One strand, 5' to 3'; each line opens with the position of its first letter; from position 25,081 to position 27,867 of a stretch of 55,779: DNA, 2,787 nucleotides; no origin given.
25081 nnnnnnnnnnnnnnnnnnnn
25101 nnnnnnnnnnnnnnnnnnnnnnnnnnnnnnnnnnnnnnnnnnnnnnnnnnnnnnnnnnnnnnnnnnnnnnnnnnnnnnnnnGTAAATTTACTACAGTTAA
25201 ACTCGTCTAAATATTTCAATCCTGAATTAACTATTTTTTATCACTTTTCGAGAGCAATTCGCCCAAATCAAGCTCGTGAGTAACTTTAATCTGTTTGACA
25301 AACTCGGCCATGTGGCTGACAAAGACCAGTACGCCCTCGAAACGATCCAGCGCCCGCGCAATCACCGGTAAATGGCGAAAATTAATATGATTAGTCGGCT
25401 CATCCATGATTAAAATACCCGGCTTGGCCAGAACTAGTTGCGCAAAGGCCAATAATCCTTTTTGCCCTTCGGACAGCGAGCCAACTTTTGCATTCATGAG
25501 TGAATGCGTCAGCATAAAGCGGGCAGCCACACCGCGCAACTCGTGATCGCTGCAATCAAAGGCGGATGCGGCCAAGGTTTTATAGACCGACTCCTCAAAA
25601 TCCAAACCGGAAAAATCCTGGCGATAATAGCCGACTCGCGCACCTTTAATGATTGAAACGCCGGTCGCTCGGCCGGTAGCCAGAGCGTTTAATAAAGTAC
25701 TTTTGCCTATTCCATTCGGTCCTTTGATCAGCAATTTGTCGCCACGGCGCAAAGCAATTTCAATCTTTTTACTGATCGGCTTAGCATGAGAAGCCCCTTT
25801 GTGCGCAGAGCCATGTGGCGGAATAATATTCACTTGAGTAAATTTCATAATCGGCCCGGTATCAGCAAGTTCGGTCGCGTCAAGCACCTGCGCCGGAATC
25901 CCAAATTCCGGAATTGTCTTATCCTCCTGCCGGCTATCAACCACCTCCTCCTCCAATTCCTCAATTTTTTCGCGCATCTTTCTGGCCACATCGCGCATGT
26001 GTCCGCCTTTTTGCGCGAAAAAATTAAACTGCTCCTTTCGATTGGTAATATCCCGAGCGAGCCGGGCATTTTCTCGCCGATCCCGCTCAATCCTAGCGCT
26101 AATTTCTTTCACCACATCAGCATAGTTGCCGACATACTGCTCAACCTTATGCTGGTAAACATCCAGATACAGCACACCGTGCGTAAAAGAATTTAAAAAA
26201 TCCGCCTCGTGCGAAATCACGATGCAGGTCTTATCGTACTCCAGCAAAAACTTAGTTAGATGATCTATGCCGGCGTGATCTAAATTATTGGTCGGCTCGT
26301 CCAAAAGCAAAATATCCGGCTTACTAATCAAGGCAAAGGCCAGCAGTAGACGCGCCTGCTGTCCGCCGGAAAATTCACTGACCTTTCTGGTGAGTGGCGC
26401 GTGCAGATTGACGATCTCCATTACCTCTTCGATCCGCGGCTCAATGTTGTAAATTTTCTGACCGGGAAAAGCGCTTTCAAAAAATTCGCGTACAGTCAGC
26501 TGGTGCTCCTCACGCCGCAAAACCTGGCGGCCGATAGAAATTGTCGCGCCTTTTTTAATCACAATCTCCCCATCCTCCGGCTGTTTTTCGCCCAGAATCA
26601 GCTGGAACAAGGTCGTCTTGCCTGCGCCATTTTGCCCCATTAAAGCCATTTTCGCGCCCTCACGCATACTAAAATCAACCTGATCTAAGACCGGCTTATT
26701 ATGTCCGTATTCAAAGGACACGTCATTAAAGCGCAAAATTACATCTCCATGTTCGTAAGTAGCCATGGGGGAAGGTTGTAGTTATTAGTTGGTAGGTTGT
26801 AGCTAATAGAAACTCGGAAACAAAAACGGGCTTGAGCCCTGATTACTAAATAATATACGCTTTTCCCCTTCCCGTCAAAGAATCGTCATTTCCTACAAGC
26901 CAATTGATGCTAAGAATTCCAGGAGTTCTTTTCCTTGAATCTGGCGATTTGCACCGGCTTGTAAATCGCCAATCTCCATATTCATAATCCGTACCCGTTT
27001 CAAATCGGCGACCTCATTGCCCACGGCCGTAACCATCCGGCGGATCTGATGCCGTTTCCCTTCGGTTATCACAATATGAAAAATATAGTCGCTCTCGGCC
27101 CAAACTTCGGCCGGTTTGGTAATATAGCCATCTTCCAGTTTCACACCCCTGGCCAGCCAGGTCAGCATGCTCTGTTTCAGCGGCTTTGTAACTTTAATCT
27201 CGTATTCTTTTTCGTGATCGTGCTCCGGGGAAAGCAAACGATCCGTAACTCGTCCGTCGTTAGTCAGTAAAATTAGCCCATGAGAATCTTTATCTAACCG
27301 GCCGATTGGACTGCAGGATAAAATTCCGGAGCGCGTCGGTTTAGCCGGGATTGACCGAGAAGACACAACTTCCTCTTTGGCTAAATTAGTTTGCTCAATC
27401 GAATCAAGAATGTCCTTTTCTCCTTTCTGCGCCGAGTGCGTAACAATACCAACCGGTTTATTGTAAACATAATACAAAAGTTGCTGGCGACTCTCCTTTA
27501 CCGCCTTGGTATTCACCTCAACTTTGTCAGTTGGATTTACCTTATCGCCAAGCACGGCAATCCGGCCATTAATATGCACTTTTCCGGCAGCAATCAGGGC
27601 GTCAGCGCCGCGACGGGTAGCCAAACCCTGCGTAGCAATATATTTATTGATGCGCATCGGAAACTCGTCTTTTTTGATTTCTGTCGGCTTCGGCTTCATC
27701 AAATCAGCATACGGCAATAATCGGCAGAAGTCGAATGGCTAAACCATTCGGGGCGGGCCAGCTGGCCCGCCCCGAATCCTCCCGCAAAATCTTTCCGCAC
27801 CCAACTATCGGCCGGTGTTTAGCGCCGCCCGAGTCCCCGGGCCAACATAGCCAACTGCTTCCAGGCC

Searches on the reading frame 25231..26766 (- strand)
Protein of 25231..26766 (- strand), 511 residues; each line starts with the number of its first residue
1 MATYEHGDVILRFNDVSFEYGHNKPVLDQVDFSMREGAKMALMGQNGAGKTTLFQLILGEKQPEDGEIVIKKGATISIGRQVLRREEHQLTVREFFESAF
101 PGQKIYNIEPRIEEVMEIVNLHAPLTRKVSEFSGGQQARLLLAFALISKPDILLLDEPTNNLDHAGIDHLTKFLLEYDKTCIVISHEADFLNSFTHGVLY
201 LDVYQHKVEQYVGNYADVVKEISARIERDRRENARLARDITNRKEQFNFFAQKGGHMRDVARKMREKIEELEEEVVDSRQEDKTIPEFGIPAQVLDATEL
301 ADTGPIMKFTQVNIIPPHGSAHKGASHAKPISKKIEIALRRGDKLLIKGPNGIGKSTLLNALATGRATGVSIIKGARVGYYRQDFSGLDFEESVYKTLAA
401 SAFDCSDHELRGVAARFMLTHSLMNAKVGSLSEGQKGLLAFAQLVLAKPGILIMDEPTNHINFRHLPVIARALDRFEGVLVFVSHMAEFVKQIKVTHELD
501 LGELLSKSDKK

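Call 13: search_protein_families(library=pfam, proteins=[window:25231-26766:-], max_evalue=0.00001)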
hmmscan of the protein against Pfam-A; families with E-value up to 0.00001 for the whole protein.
window:25231-26766:- (511 aa): 6 families
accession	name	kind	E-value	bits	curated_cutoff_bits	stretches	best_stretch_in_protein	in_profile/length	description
PF00005.33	ABC_tran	-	8.3e-46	156.4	25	2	27-160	1-137/137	ABC transporter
PF13304.12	AAA_21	-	2.7e-19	70.8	27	0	129-186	235-298/304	AAA domain, putative AbiEii toxin, Type IV TA system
PF02463.25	SMC_N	-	3.4e-10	40.2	40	0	40-194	27-205/220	RecF/RecN/SMC N terminal domain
PF13555.12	AAA_29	-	4.6e-09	36.3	27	0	338-364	18-44/61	P-loop containing region of AAA domain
PF13476.12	AAA_23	-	5.2e-08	34.2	27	0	345-364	22-41/201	AAA domain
PF03193.22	RsgA_GTPase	-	1.5e-07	31.9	30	0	336-371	101-135/174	RsgA GTPase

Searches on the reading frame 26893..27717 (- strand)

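Call 86: search_protein_families(library=pfam, proteins=[window:26893-27717:-], max_evalue=0.001)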
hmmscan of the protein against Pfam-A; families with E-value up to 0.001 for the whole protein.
window:26893-27717:- (274 aa): 2 families
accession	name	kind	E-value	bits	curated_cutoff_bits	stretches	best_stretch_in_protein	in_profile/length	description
PF00849.27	PseudoU_synth_2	-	4.3e-17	63.2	26.8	1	82-229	2-150/152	RNA pseudouridylate synthase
PF01479.30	S4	-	2.1e-08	34.2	22.8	1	21-66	1-48/48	S4 domain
